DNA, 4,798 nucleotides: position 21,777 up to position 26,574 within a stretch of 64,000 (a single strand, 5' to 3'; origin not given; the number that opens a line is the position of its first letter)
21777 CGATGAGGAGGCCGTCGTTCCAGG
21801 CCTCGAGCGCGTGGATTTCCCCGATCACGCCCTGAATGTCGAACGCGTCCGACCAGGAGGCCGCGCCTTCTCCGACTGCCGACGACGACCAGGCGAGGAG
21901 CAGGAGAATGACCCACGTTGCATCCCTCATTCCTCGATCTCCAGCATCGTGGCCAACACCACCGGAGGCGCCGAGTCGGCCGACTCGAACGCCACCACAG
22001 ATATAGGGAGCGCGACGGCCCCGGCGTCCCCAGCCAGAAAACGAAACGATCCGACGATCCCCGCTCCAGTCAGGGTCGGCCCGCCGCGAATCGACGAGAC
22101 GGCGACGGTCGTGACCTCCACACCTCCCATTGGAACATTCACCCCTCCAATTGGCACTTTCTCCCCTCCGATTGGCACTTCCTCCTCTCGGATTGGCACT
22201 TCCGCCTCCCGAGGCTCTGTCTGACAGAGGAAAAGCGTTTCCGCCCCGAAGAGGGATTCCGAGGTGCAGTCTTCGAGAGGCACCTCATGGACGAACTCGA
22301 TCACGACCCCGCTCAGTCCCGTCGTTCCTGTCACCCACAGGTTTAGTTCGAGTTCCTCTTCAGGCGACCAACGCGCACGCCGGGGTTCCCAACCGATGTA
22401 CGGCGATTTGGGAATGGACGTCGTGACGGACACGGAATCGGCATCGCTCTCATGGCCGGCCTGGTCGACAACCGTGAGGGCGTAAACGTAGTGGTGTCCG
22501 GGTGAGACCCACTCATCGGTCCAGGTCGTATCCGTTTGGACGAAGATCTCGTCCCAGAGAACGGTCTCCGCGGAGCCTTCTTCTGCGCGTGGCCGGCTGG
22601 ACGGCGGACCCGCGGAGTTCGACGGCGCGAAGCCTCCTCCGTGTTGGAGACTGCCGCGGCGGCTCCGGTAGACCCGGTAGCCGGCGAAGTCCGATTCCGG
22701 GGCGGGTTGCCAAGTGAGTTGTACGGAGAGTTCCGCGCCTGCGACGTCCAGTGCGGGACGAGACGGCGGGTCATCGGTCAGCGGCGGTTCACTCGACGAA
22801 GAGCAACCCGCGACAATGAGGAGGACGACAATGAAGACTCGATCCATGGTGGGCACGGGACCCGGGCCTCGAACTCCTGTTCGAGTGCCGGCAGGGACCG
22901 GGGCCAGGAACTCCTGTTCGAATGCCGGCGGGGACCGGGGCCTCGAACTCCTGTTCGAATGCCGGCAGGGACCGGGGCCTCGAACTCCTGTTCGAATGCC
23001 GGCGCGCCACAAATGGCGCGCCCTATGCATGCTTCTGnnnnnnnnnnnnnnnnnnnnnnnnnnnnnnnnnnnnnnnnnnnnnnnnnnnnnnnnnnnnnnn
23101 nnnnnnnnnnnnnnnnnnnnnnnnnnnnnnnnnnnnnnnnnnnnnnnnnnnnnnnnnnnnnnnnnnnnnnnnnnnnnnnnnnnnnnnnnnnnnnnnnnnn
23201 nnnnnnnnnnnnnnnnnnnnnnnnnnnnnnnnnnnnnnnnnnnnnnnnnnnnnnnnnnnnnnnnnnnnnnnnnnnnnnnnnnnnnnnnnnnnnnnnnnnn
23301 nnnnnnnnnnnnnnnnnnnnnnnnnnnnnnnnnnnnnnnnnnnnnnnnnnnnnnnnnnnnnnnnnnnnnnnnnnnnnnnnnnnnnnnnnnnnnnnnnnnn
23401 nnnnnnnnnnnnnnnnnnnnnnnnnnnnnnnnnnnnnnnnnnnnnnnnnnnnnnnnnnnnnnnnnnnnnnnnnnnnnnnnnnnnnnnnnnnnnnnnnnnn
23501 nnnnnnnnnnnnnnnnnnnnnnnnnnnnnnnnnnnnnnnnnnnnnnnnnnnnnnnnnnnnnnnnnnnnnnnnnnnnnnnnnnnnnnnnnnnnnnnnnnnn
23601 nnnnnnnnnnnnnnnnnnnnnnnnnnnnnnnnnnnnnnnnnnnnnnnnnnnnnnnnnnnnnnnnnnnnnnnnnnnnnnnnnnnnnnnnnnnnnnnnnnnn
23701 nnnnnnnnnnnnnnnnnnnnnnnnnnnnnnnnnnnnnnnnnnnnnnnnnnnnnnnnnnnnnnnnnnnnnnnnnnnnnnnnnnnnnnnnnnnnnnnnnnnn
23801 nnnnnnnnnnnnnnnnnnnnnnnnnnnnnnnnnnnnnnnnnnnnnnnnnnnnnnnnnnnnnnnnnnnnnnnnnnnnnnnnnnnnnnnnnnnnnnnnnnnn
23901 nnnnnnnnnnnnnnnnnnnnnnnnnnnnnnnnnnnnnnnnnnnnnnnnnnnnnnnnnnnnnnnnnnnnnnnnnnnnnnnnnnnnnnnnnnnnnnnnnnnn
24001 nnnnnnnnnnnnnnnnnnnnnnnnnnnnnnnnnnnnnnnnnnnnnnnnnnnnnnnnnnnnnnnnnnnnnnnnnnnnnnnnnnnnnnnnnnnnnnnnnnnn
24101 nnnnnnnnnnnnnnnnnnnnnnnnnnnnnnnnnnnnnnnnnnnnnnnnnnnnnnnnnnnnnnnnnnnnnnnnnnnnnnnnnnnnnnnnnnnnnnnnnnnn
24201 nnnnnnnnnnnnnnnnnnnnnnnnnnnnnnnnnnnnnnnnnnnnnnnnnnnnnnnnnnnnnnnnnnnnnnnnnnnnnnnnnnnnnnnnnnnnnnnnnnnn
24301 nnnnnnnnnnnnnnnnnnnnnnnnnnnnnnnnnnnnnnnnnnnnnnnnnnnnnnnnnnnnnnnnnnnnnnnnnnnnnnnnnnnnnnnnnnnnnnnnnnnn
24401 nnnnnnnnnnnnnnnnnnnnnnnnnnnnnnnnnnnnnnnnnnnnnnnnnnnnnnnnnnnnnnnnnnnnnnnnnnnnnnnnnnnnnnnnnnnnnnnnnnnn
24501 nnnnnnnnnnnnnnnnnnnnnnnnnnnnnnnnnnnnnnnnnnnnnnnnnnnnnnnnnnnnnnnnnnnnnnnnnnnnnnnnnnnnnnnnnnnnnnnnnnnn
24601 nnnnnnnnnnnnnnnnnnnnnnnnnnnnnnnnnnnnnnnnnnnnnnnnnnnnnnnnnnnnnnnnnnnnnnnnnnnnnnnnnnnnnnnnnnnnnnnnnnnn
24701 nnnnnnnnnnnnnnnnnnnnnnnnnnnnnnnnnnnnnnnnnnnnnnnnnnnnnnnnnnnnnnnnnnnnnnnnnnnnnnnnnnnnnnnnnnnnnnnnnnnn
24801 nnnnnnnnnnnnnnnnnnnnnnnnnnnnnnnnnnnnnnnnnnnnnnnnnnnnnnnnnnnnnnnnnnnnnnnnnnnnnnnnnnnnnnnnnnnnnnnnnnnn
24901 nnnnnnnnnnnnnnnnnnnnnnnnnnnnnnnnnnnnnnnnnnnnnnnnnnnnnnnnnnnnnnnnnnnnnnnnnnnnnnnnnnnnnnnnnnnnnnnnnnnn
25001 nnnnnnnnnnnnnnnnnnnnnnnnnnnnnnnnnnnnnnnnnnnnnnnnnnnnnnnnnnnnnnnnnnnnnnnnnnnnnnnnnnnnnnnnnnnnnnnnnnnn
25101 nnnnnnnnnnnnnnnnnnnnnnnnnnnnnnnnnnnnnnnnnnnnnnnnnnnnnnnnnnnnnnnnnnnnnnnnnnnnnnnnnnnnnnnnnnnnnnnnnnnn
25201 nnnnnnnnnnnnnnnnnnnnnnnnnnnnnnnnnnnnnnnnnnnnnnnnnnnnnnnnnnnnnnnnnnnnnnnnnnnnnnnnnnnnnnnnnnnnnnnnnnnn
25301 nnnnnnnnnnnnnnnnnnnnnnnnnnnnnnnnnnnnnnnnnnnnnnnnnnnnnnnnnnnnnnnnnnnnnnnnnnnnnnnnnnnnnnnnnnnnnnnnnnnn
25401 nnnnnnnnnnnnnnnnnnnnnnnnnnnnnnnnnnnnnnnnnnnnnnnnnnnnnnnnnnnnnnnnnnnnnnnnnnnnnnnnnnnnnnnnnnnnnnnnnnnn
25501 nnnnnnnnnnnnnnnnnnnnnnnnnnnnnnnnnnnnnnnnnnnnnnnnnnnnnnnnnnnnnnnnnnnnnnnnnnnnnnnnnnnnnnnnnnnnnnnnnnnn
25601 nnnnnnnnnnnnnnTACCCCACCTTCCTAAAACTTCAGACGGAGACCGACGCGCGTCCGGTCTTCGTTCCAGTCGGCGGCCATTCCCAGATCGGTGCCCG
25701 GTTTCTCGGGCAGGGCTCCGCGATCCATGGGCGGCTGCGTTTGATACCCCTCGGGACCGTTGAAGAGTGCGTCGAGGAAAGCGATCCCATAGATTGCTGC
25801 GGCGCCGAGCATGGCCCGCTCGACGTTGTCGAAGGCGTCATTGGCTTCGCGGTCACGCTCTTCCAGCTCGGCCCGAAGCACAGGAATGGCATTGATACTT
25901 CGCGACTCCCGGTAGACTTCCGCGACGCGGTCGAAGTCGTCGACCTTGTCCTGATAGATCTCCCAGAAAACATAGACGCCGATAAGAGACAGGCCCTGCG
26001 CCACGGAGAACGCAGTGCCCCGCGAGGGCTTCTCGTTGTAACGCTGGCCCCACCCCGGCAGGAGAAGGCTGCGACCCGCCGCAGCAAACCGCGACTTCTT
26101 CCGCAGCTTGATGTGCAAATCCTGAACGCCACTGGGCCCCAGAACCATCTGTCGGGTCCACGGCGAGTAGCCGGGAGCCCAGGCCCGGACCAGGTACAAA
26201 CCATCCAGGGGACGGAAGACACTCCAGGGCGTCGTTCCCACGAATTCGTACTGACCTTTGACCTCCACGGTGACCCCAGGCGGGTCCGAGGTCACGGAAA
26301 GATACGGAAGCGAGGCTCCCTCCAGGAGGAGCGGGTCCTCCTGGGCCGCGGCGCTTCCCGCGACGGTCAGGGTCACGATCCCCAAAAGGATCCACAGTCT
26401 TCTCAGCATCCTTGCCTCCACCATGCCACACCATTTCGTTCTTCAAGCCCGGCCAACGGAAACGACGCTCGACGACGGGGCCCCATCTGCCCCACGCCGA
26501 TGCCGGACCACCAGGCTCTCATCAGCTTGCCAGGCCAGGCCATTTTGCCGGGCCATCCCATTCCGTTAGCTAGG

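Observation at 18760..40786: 22-kb exosortase/EPS supra-operon that ends in surface proteins anchored by non-PEP-CTERM means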

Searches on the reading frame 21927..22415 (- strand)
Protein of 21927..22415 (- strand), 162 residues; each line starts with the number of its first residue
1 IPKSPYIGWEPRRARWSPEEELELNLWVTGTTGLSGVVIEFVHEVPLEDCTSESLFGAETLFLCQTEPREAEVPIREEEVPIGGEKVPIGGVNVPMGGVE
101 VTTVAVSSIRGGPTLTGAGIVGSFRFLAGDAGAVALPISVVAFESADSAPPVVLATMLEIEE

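Call 61: search_solved_structures(query=A7, max_evalue=10, show_alignments=2)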
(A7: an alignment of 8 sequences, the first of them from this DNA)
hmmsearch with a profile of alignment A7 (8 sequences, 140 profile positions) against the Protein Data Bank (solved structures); distinct sequences matched with E-value up to 10: 1.
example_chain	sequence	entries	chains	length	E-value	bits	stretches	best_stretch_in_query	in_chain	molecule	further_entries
5g5d_A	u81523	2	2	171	0.024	18.2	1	6-115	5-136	CELLULOSOME ANCHORING PROTEIN COHESIN REGION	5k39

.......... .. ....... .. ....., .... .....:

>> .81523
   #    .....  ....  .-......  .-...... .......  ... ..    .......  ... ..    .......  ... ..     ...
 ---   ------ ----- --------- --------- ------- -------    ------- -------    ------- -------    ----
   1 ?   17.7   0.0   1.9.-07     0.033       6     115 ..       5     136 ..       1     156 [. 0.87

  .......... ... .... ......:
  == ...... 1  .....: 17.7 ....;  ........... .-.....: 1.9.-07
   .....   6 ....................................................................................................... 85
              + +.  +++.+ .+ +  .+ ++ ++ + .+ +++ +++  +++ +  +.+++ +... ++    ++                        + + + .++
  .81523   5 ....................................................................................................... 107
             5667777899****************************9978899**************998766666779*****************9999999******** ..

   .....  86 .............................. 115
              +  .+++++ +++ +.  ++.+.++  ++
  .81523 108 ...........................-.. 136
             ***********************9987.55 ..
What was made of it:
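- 21927..22847 (-): G15: lipoprotein (lipobox VAGC) with one FN3 domain and a divergent cohesin domain (306 aa); ATGA overlap with G16. The profile of the C-terminal domain hits only cohesin 5g5d in the PDB (call 61).
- On Cohesin-dockerin pair: However, the family profile hits only cohesin 5g5d (call 61).
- Checked: The family profile hits only a cohesin in the PDB (call 61).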

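Call 62: search_protein_families(library=pfam, alignment_id=A7, max_evalue=1)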
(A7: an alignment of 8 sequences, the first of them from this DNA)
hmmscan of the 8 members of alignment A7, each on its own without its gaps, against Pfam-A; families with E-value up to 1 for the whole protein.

A. member 1, seq(162 aa): 0 families

B. families by the number of members that match (of 8 scanned): 1 family
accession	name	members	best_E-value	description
PF02476.21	US2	1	0.21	Herpesvirus US2 family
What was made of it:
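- Tried and rejected: No hit (call 62), so the cohesin call rests on the profile, PDB and fold evidence.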

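Call 63: find_homologous_proteins(query=A7, max_evalue=0.001)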
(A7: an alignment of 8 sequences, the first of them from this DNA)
Query A7 (8 sequences) (162 aa, profile of the alignment): 7 proteins with E <= 0.001 among 8000 candidates.
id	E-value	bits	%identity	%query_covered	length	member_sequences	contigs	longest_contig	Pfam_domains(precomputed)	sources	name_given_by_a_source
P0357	2.5e-45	172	34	23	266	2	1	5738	PF00041.28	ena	-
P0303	1.5e-38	150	36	40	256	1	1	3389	-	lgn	-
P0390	1.7e-36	144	18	48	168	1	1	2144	PF00963.25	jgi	-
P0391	4.3e-34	136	17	44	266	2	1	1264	PF00041.28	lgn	-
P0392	9.7e-34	135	-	-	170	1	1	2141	PF00963.25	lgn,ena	-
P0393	1.7e-33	134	17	52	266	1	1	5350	PF00963.25,PF00041.28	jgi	jgi:hypothetical protein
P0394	7.9e-29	119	25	31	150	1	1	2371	-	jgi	jgi:hypothetical protein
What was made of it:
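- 21927..22847 (-): Family members carry PF00963 (call 63).
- On Cohesin-dockerin pair: Profile hits P0390, P0392 and P0393 carry PF00963 (call 63).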

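Call 67: find_encoding_contigs(protein=P0393, flank=6000, max_places=2)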
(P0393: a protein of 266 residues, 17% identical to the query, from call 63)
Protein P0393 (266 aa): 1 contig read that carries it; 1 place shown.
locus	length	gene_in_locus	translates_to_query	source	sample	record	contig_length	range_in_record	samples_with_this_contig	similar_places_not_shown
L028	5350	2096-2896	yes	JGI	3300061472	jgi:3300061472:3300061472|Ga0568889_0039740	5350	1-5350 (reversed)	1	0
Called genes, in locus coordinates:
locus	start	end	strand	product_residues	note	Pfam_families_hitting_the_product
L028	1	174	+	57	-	?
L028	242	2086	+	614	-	PF00404:Dockerin_1 (weak), PF13860:FlgD_ig, PF18962:Por_Secre_tail (weak)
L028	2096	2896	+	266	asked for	PF00041:fn3, PF00963:Cohesin (weak)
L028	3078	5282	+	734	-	PF18962:Por_Secre_tail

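Call 72: predict_structure(alignment_id=A8)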
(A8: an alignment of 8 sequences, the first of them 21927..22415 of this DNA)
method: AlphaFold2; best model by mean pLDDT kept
length: 162 residues; sequences in the alignment: 8
mean_pLDDT: 73.6   pTM: 0.68
mean pLDDT of the five models: 73.6, 69.6, 67.3, 66.5, 37.5
residues with pLDDT >= 90: 18; 70-90: 79; 50-70: 58; < 50: 7
segments of 3 or more residues with pLDDT < 50: none
pLDDT, mean of each block of 10 residues (from residue 1): 73 79 86 79 87 76 87 52 55 62 84 72 83 71 71 63 58
secondary structure, 60 per line:
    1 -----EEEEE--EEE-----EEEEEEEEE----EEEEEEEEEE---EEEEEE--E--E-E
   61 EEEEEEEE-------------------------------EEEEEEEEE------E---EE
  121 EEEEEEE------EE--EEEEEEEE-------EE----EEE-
elements in order: E6-10 E13-15 E21-29 E34-43 E47-52 E60-68 E100-108 E119-127 E138-145 E159-161

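Call 75: fold_search(model_id=the predicted structure, library=pdb)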
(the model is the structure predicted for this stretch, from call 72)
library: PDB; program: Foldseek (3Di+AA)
matches with E <= 10: 1941; with E <= 0.001: 25
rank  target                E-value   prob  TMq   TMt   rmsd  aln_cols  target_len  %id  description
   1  6kgf_C                2.7e-05  1.00  0.60  0.66   7.2       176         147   10  Crystal structure of CaDoc0917(R16D)-CaCohA2 complex at pH 8.2 (released 2020-07-08)
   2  6kge_A                2.7e-05  1.00  0.60  0.67   7.5       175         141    8  Crystal structure of CaDoc0917(R16D)-CaCohA2 complex at pH 5.5 (released 2020-07-08)
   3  6kgf_A                5.1e-05  1.00  0.50  0.55  15.9       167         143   11  Crystal structure of CaDoc0917(R16D)-CaCohA2 complex at pH 8.2 (released 2020-07-08)
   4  3ul4_A                6.8e-05  1.00  0.53  0.59   5.7       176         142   10  Crystal structure of Coh-OlpA(Cthe_3080)-Doc918(Cthe_0918) complex: A novel type I Cohesin-Dockerin complex from Clost (released 2012-11-28)
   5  5lxv_A                6.8e-05  1.00  0.52  0.49  15.5       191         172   10  Crystal structure of Ruminococcus flavefaciens scaffoldin C cohesin in complex with a dockerin from an uncharacterized (released 2016-10-19)
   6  4fl4_I                7.1e-05  1.00  0.56  0.32  12.5       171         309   16  Scaffoldin conformation and dynamics revealed by a ternary complex from the Clostridium thermocellum cellulosome (released 2012-06-27)
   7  6kgd_A                9.5e-05  1.00  0.59  0.65  13.4       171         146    9  Crystal structure of CaDoc0917(R49D)-CaCohA2 complex at pH 8.0 (released 2020-07-08)
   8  6kg8_MODEL_1_A        1.2e-04  1.00  0.56  0.59   7.4       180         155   10  Solution structure of CaCohA2 from Clostridium acetobutylicum (released 2020-07-08)
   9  5lxv_C                1.3e-04  1.00  0.51  0.48  14.4       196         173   10  Crystal structure of Ruminococcus flavefaciens scaffoldin C cohesin in complex with a dockerin from an uncharacterized (released 2016-10-19)
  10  4dh2_A                1.5e-04  1.00  0.57  0.58   4.7       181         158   11  Crystal structure of Coh-OlpC(Cthe_0452)-Doc435(Cthe_0435) complex: A novel type I Cohesin-Dockerin complex from Clost (released 2012-11-28)
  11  4dh2_C                1.6e-04  1.00  0.53  0.55   7.0       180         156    9  Crystal structure of Coh-OlpC(Cthe_0452)-Doc435(Cthe_0435) complex: A novel type I Cohesin-Dockerin complex from Clost (released 2012-11-28)
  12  4fl4_C                1.7e-04  1.00  0.59  0.34   3.8       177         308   14  Scaffoldin conformation and dynamics revealed by a ternary complex from the Clostridium thermocellum cellulosome (released 2012-06-27)
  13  2ccl_A                1.9e-04  1.00  0.58  0.62   5.2       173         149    9  THE S45A, T46A MUTANT OF THE TYPE I COHESIN-DOCKERIN COMPLEX FROM THE CELLULOSOME OF CLOSTRIDIUM THERMOCELLUM (released 2007-02-13)
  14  6kgc_A                2.9e-04  1.00  0.57  0.63  13.7       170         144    8  Crystal structure of CaDoc0917(R49D)-CaCohA2 complex at pH 5.4 (released 2020-07-08)
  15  4ums                  3.5e-04  1.00  0.51  0.53   7.5       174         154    7  The crystal structure of the seventh ScaB type I cohesin from Pseudobacteroides cellulosolvens (released 2015-05-06)
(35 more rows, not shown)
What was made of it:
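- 21927..22847 (-): AlphaFold pLDDT 73.6, with the top 39 Foldseek hits all cohesins (calls 72, 75).
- On Cohesin-dockerin pair: The AlphaFold model (pLDDT 73.6) matches cohesins at E 2.7e-5 and TM 0.5-0.66 (calls 72, 75).
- Checked: The AlphaFold model's top 39 Foldseek hits are all cohesins (calls 72, 75).
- Cohesin fold in calls 61, 63, 75.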

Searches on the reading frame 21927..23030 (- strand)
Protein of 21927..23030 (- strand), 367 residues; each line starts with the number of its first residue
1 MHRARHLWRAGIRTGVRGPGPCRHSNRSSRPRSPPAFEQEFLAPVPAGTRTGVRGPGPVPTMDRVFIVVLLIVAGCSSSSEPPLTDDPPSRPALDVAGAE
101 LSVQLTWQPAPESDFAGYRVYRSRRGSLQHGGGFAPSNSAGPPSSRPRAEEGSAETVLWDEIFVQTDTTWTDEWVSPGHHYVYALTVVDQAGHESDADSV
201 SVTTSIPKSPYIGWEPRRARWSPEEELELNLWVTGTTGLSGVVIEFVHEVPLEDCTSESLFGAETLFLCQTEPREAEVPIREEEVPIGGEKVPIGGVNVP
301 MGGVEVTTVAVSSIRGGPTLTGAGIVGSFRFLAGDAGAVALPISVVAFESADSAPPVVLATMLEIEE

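Call 5: search_protein_families(library=ncbifam, proteins=[window:21927-22847:-], max_evalue=0.01)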
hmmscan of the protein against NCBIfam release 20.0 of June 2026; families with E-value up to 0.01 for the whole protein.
window:21927-22847:- (306 aa): 1 family
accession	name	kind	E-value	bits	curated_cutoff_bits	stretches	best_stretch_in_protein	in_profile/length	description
NF041611.1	exoglucan_CbhB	equivalog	0.0046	15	1950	1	26-144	704-791/997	exoglucanase CbhB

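Call 9: search_protein_families(library=pfam, proteins=[window:21927-23030:-], max_evalue=0.05)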
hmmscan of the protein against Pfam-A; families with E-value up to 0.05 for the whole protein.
window:21927-23030:- (367 aa): 1 family
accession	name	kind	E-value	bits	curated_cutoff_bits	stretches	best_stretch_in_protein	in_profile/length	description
PF00041.27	fn3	-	0.013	16.1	25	1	97-193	10-74/84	Fibronectin type III domain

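Call 50: search_solved_structures(query=window:21927-22847:-, max_evalue=10)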
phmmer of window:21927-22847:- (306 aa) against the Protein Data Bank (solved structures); distinct sequences matched with E-value up to 10: 3.
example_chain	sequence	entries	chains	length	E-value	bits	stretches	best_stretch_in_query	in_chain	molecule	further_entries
8pn5_A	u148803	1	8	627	0.12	15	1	96-159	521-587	DUF3472 domain-containing protein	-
8pmu_A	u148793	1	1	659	0.13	14.9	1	96-159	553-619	DUF3472 domain-containing protein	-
8pn3_A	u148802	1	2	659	0.13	14.9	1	96-159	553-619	DUF3472 domain-containing protein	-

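Call 57: search_protein_representatives(protein=window:21927-22847:-)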
Query: 306 residues. Proteins with E-value up to 0.001 (for the whole library): 920; up to 1e-10: 100; up to 1e-30: 3. The best 150 are listed.
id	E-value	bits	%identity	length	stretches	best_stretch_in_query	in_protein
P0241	2.8e-199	677.3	100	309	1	1-306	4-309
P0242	7.4e-35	137.2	38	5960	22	21-76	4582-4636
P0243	2.7e-32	128.8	39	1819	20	24-63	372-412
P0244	5.6e-30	121.2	42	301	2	10-209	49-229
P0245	1.4e-27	113.3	40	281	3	100-212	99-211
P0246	1.5e-26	110.0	39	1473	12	19-68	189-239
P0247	1.1e-23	100.6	32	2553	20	104-172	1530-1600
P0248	1.3e-23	100.2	39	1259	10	31-99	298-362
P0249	3.9e-23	98.7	37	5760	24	26-72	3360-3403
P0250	5.4e-23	98.3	39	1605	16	19-62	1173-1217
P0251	6.8e-22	94.6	34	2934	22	32-63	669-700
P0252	3.4e-21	92.4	36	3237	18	24-148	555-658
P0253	2.1e-20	89.7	36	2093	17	105-146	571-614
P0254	2.7e-20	89.4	32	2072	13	20-74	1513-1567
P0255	9.0e-20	87.7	41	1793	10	15-72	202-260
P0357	5.6e-10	55.5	35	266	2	100-188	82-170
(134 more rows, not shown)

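Call 66: find_encoding_contigs(protein=P0357, flank=6000, max_places=2)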
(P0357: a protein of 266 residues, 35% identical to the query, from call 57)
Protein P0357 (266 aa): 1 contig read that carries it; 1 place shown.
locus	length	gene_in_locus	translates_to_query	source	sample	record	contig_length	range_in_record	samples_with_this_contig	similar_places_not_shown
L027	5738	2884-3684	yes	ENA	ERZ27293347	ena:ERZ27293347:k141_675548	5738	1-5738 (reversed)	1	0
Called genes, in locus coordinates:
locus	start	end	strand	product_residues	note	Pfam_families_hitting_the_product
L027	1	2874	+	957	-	?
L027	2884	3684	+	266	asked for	PF00041:fn3 (weak)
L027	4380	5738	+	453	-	?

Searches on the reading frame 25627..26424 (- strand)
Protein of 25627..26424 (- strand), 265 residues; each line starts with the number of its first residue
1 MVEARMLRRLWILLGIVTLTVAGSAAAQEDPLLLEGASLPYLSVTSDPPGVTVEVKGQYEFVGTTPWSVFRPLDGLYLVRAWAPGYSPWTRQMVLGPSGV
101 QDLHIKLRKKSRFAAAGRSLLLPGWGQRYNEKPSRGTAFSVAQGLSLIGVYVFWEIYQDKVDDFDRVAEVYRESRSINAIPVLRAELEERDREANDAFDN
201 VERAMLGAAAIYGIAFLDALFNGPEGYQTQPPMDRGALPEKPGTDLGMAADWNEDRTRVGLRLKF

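Call 5: search_protein_families(library=ncbifam, proteins=[window:25627-26424:-], max_evalue=0.01)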
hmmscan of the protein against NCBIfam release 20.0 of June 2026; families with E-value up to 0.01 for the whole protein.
window:25627-26424:- (265 aa): 1 family
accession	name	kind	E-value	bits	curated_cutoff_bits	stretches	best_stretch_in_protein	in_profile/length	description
NF047756.1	LIC11435_fam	equivalog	0.0007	18.5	380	1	109-141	188-221/360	LIC11435 family protein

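Call 9: search_protein_families(library=pfam, proteins=[window:25627-26424:-], max_evalue=0.05)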
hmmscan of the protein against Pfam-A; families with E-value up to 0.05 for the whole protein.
window:25627-26424:- (265 aa): 3 families
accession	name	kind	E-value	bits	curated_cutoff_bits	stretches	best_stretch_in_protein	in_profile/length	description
PF08308.17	PEGA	-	2.3e-07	31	20.8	1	41-110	3-70/71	PEGA domain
PF18935.5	DUF5683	-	2e-05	25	26.7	1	114-220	7-110/151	Family of unknown function (DUF5683)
PF13620.12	CarboxypepD_reg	-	0.02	15.7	32.3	0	50-107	31-81/82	Carboxypeptidase regulatory-like domain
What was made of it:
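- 25627..26424 (-): G13: secreted or membrane PEGA + DUF5683 protein (265 aa; the ATG at 26409, preceded by GGAGG, is the likelier start). PF08308 31 bits; PF18935 25 bits, just under its cut-off (call 9).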
